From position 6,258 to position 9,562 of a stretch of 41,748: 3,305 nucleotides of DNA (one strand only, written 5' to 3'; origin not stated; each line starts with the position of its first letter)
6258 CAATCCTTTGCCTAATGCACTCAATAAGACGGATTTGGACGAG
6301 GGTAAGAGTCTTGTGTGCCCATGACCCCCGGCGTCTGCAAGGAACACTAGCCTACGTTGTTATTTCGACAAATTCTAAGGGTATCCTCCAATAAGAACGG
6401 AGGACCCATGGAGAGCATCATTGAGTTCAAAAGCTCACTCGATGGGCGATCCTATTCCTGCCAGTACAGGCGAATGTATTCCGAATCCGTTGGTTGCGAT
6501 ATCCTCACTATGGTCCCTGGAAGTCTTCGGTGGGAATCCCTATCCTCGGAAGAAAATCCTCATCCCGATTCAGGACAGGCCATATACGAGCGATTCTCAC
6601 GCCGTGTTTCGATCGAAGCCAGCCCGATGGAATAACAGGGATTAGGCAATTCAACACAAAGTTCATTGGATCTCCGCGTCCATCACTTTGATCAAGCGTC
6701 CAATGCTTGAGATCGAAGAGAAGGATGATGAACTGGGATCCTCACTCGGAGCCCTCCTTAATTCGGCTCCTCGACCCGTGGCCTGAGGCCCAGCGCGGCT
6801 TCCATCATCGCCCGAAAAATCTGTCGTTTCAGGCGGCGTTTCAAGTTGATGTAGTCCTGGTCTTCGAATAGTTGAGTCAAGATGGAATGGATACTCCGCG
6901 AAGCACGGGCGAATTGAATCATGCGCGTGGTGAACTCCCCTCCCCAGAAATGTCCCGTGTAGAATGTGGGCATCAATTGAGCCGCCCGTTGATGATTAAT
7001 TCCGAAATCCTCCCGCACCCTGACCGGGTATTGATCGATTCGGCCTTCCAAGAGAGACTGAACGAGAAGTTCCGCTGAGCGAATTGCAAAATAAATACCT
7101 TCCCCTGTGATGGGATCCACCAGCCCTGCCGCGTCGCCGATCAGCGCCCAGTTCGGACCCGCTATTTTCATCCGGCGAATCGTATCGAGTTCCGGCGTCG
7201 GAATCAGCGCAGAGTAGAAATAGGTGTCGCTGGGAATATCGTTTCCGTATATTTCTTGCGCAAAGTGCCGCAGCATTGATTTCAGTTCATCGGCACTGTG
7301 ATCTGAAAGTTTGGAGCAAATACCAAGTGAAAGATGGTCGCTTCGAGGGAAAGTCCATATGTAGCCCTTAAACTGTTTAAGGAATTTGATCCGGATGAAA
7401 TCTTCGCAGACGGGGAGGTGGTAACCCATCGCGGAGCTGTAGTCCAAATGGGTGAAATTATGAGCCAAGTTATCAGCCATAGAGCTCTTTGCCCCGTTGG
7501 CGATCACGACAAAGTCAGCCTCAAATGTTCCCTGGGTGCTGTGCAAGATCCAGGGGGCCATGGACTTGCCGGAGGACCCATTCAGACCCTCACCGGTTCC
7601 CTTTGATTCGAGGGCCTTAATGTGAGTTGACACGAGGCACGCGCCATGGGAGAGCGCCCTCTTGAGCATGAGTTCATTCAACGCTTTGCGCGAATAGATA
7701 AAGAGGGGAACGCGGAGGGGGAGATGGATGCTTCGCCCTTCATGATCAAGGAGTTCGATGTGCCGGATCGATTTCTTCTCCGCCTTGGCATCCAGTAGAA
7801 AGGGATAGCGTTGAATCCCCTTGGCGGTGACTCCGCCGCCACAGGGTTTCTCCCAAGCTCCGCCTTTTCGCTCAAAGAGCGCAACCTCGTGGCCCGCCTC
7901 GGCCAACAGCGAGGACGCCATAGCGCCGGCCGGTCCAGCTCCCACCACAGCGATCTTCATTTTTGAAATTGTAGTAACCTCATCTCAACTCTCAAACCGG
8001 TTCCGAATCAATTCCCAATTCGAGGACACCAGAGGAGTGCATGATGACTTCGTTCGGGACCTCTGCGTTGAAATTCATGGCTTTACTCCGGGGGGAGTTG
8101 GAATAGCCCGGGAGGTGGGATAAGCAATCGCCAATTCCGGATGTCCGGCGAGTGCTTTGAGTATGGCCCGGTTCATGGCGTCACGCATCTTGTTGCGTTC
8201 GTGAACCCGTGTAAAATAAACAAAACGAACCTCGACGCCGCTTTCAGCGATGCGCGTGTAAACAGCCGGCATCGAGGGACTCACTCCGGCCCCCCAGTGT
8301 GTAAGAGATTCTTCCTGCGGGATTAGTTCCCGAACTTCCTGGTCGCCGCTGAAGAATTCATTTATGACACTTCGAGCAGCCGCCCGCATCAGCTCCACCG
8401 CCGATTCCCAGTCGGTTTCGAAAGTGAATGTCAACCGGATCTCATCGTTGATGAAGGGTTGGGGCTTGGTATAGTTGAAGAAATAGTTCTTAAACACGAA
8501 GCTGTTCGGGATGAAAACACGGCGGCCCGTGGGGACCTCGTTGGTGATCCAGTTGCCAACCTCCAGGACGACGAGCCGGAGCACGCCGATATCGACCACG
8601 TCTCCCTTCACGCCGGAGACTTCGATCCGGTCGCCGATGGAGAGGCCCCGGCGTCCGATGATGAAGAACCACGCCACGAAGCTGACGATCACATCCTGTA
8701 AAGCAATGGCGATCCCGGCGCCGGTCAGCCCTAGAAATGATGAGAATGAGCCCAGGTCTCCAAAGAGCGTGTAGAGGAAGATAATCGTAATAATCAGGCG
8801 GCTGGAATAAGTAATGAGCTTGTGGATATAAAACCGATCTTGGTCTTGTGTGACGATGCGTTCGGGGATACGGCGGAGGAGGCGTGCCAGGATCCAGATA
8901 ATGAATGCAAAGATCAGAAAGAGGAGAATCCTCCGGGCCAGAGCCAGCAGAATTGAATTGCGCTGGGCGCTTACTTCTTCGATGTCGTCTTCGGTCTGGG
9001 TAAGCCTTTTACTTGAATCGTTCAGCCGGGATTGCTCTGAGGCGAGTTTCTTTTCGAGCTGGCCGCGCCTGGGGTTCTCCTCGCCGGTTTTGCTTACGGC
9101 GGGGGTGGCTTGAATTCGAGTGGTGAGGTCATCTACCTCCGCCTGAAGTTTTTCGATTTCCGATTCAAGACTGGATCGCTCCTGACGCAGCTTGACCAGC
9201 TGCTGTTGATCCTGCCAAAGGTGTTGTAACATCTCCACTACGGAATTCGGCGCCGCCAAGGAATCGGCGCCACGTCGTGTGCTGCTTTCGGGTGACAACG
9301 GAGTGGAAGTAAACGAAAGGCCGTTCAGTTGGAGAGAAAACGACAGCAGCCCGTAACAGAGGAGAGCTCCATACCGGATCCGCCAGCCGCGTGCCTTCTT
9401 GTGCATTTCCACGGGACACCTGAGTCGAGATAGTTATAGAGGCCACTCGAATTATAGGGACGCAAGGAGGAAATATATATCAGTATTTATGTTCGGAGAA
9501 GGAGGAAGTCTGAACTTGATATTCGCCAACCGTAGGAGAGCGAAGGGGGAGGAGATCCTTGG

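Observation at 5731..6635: Two diverged paralogous small Cys-containing ORFs with identical translation-signal geometry in an otherwise ORF-poor gap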

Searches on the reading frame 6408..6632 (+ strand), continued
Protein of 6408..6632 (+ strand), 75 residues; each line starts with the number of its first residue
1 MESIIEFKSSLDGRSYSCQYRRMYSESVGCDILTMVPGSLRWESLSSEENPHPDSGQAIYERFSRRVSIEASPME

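Call 95: search_protein_families(library=pfam, proteins=[L017:1324-1890:+, L012:2409-3395:+, L012:4417-4911:+, L012:4922-5368:-, L016:6-644:-, L013:6348-7517:+], max_evalue=0.01)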
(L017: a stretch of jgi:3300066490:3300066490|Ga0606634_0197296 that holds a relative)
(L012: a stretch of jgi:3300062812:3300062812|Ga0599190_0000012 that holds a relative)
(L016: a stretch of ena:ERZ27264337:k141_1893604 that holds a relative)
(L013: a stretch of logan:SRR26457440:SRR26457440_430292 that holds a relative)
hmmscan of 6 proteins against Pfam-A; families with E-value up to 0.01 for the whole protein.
L017:1324-1890:+ (189 aa): 0 families

L012:2409-3395:+ (329 aa): 10 families
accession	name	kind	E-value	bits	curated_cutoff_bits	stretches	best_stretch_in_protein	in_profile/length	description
PF24684.1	Vgb_lyase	-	1.9e-50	171.8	50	2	28-180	129-277/290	Virginiamycin B lyase family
PF16819.11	DUF5074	-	4.6e-15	56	27.2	1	81-122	182-226/353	Domain of unknown function (DUF5074)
PF08450.18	SGL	-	7.1e-10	39.3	26.3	1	48-148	11-109/246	SMP-30/Gluconolactonase/LRE-like region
PF21959.2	DUF6923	-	1.2e-08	35.4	27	0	42-85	136-178/234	Repeat of unknown function (DUF6923)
PF01436.27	NHL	-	5.5e-06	26.6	20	0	82-95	3-16/28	NHL repeat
PF13964.12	Kelch_6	-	1.6e-05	25.1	25.3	0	261-293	8-44/50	Kelch motif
PF09000.15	Cytotoxic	-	2.7e-05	24.9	22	0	135-167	46-78/80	Cytotoxic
PF07494.17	Reg_prop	-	5.2e-05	23.4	20.4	0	85-96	9-20/24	Two component regulator propeller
PF20067.5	SSL_N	-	0.0076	16.5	18.9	0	131-146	27-42/46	Strictosidine synthase-like, N-terminal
PF13449.12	Phytase-like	-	0.0091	16.4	27.6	0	258-297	72-109/284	Esterase-like activity of phytase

L012:4417-4911:+ (165 aa): 0 families

L012:4922-5368:- (149 aa): 0 families

L016:6-644:- (213 aa): 2 families
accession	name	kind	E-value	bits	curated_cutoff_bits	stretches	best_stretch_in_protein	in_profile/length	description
PF13520.12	AA_permease_2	-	1.2e-31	110.6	27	1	10-212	3-205/427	Amino acid permease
PF00324.27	AA_permease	-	3.2e-14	52.9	24.6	1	13-210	2-207/470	Amino acid permease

L013:6348-7517:+ (390 aa): 4 families
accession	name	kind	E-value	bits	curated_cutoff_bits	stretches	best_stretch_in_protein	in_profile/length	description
PF13492.12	GAF_3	-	1.7e-11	45.1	27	1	175-306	5-127/129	GAF domain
PF13185.12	GAF_2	-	8.7e-11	42.6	28.6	1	172-306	4-135/136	GAF domain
PF00072.30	Response_reg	-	2.7e-08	34.4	30.2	1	8-124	1-109/111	Response regulator receiver domain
PF01590.32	GAF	-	1.4e-07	32.5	22.4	1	173-306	3-133/133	GAF domain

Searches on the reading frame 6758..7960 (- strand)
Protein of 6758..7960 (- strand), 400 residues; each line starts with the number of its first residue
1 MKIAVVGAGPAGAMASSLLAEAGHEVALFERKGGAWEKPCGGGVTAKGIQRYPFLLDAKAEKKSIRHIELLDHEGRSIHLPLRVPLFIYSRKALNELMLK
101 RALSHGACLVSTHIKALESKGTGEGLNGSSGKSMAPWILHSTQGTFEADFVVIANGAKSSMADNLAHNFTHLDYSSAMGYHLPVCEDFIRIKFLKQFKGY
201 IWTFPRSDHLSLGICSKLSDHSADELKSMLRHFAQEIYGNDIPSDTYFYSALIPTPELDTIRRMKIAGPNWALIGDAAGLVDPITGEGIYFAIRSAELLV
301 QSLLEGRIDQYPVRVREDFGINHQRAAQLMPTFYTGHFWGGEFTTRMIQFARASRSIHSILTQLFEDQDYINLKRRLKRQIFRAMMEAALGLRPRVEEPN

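Call 7: search_protein_families(library=pfam, proteins=[window:6758-7960:-], max_evalue=1)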
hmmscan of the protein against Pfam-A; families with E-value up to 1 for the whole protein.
window:6758-7960:- (400 aa): 19 families
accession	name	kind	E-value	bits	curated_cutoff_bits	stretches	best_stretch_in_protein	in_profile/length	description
PF01494.25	FAD_binding_3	-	1.9e-11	44.2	22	1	2-170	3-172/349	FAD binding domain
PF01266.30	DAO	-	1.1e-09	38.8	27.9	2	2-37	1-37/353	FAD dependent oxidoreductase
PF04820.20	Trp_halogenase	-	1.5e-06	27.8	21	2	258-313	309-364/458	Tryptophan halogenase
PF07992.20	Pyr_redox_2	-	1.3e-05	25.2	26.1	1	1-160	1-112/291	Pyridine nucleotide-disulphide oxidoreductase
PF13450.12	NAD_binding_8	-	3.5e-05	24.4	21.9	1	5-32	1-28/68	NAD(P)-binding Rossmann-like domain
PF03486.20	HI0933_like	-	4.4e-05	23.5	50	1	2-38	2-38/244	HI0933-like protein Rossmann domain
PF12831.13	FAD_oxidored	-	0.0023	17.7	27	1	3-49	2-43/416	FAD dependent oxidoreductase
PF01134.28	GIDA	-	0.0027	17.3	22.1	1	2-33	1-32/391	Glucose inhibited division protein A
PF00070.33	Pyr_redox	-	0.0064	17.4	22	1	2-32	1-31/82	Pyridine nucleotide-disulphide oxidoreductase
PF01946.23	Thi4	-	0.0091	15.7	26.2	1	2-36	19-58/235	Thi4 family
PF02737.24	3HCDH_N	-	0.014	15.8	22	1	2-38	1-37/180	3-hydroxyacyl-CoA dehydrogenase, NAD binding domain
PF05834.18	Lycopene_cycl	-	0.018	14.6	23.4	1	3-304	2-291/380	Lycopene cyclase protein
PF02558.23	ApbA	-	0.031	14.3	22.2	1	3-33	1-31/150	Ketopantoate reductase PanE/ApbA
PF22578.2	GGR_cat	-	0.042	14.2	27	1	198-237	31-71/88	Geranylgeranyl reductase catalytic domain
PF13454.12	NAD_binding_9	-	0.052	14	21.8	0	4-33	1-34/155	FAD-NAD(P)-binding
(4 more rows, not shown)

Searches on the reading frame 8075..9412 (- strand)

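Call 7: search_protein_families(library=pfam, proteins=[window:8075-9412:-], max_evalue=1)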
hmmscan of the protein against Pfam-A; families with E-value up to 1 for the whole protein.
window:8075-9412:- (445 aa): 29 families (the best 25 are shown)
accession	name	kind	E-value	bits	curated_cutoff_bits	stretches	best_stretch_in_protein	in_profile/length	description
PF00924.24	MS_channel_2nd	-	2e-09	37.8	20.2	1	240-316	1-68/68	Mechanosensitive ion channel, beta-domain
PF11559.13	ADIP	-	7.4e-06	26.5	34.3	1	34-151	23-131/151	Afadin- and alpha -actinin-Binding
PF11740.13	KfrA_N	-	0.0041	18.2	26.1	1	45-103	49-109/113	Plasmid replication region DNA-binding N-term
PF13949.11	ALIX_LYPXL_bnd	-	0.012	15.3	30.8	1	48-150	130-227/295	ALIX V-shaped domain binding to HIV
PF04977.20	DivIC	-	0.015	15.5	28.9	1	65-100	12-47/80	Septum formation initiator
PF09787.14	Golgin_A5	-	0.017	15.1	31.7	1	66-148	43-265/305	Golgin subfamily A member 5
PF07798.16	CCDC90-like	-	0.02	15.2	33.5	1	73-174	68-169/175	Coiled-coil domain-containing protein 90-like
PF21773.2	ODAD1_CC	-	0.021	14.3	27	1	82-154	196-270/287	ODAD1 central coiled coil region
PF06428.16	Sec2p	-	0.056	13.9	28.5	1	73-146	3-75/92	GDP/GTP exchange factor Sec2p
PF03938.19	OmpH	-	0.065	13.9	32.4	1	61-152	10-90/141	Outer membrane protein (OmpH-like)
PF07693.20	KAP_NTPase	-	0.082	12.6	20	1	93-205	109-224/293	KAP family P-loop domain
PF24481.2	CT398_CC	-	0.083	13.2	27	1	88-151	3-66/180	CT398-like coiled coil hairpin domain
PF03961.19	FapA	-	0.096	12.7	31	1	74-151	153-229/272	Flagellar Assembly Protein A beta solenoid domain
PF07219.19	HemY_N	-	0.11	13.1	31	0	153-182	11-40/107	HemY protein N-terminus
PF10473.14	CENP-F_leu_zip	-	0.11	13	34.5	1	58-137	61-138/140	Leucine-rich repeats of kinetochore protein Cenp-F/LEK1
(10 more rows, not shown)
